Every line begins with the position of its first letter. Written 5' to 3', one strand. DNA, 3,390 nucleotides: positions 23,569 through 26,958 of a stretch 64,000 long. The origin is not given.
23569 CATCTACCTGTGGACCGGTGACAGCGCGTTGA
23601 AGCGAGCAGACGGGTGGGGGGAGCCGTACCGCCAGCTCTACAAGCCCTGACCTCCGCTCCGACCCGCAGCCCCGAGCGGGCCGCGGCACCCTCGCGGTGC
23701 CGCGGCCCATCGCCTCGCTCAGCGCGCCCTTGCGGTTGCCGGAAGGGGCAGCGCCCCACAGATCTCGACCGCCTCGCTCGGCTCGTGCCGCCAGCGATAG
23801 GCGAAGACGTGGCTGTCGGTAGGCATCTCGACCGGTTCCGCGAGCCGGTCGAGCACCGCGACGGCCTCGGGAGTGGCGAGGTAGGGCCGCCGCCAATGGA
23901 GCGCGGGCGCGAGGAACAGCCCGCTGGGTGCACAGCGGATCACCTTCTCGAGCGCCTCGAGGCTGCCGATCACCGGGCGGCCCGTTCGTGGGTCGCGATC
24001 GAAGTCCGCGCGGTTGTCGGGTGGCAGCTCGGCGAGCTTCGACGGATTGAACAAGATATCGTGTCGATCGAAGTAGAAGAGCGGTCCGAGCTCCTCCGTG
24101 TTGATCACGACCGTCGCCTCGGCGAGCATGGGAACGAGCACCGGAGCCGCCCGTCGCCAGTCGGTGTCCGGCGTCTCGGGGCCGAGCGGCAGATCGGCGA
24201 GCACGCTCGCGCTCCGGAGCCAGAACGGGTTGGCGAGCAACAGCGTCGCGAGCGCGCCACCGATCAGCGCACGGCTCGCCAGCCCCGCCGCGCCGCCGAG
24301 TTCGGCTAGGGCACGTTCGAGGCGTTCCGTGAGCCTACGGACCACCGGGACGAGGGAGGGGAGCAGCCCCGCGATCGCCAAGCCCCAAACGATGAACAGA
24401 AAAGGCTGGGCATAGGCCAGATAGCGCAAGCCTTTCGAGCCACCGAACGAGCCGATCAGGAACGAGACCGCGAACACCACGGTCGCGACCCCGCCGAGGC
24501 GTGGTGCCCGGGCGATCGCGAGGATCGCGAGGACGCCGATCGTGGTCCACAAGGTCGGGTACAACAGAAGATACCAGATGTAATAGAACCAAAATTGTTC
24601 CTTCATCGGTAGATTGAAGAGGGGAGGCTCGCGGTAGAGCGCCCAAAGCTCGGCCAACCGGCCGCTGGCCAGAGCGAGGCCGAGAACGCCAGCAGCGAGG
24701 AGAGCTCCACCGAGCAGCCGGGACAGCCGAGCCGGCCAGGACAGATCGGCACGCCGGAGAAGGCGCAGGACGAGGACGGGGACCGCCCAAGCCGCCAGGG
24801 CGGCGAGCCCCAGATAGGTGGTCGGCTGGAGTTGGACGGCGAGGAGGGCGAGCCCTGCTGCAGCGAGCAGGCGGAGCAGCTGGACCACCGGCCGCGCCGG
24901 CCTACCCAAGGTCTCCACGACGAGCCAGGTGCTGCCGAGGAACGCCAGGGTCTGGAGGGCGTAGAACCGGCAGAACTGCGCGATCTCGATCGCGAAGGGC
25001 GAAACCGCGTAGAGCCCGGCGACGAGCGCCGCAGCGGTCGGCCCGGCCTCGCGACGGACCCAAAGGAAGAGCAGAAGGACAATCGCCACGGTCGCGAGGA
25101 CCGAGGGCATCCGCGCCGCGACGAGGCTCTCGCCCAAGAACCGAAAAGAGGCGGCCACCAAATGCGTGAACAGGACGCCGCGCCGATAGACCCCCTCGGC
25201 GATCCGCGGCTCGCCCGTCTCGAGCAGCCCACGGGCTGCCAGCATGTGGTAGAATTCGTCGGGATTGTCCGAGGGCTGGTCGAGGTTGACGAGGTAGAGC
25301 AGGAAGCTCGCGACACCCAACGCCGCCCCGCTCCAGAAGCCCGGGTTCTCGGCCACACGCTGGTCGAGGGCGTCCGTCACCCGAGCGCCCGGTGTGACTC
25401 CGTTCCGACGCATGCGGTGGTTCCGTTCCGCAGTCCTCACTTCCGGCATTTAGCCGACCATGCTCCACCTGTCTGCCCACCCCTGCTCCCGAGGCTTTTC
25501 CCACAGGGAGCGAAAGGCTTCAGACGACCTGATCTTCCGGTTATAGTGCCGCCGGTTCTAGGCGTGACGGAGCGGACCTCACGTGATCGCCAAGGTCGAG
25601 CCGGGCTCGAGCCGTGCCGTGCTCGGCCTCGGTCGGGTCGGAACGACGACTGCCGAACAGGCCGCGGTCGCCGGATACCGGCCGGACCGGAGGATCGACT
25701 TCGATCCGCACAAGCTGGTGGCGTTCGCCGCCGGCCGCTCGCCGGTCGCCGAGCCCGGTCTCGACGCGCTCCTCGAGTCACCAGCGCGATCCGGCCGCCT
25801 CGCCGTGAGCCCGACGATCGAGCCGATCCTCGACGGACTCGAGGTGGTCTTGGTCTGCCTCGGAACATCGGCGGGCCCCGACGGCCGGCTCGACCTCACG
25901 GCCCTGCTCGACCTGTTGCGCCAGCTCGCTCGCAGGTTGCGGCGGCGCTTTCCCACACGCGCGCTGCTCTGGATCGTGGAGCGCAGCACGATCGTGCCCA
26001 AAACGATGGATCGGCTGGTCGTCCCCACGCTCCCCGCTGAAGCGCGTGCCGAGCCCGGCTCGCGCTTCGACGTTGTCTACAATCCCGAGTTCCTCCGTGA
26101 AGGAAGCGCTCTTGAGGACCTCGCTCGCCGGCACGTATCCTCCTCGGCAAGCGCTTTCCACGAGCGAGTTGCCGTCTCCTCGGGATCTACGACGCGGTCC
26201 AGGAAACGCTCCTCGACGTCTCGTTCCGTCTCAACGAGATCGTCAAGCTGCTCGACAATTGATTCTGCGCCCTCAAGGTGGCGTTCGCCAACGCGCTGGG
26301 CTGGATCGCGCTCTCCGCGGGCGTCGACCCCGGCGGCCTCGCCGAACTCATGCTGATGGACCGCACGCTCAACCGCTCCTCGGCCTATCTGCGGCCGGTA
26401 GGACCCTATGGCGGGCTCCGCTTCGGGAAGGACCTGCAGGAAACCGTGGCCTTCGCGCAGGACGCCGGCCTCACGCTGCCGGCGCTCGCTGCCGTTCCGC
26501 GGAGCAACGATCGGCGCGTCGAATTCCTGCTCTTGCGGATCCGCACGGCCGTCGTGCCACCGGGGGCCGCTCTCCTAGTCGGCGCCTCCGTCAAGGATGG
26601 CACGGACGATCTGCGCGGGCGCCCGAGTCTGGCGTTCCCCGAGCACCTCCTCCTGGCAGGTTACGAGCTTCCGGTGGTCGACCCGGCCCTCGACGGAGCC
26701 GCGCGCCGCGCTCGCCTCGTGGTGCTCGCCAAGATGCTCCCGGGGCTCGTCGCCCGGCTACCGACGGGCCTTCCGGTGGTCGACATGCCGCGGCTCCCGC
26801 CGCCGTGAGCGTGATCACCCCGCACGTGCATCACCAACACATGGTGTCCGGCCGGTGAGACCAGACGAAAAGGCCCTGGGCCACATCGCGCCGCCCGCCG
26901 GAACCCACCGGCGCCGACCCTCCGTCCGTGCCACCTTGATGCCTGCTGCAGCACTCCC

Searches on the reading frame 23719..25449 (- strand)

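Call 37: search_protein_families(library=pfam, proteins=[window:23719-25449:-], max_evalue=0.00001)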
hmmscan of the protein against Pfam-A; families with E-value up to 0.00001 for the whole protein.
window:23719-25449:- (576 aa): 0 families

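Call 84: search_protein_families(library=pfam, proteins=[window:23719-25449:-], max_evalue=0.05)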
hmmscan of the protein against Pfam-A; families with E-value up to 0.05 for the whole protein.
window:23719-25449:- (576 aa): 1 family
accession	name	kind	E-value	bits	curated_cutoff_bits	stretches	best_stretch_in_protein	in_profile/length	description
PF13231.12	PMT_2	-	1.1e-05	26.1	26.1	1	93-221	5-128/160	Dolichyl-phosphate-mannose-protein mannosyltransferase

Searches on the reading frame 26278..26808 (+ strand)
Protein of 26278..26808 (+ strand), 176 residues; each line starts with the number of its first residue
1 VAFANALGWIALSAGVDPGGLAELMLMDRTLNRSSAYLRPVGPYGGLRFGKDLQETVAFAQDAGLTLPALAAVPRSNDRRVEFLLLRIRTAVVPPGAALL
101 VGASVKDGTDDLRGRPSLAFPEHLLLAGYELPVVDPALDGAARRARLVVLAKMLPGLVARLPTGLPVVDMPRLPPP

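Call 37: search_protein_families(library=pfam, proteins=[window:26278-26808:+], max_evalue=0.00001)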
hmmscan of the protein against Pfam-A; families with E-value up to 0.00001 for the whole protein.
window:26278-26808:+ (176 aa): 1 family
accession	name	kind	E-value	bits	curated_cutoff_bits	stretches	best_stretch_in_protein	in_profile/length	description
PF00984.24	UDPG_MGDP_dh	-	3.7e-06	27.4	25.4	1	2-78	19-93/94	UDP-glucose/GDP-mannose dehydrogenase family, central domain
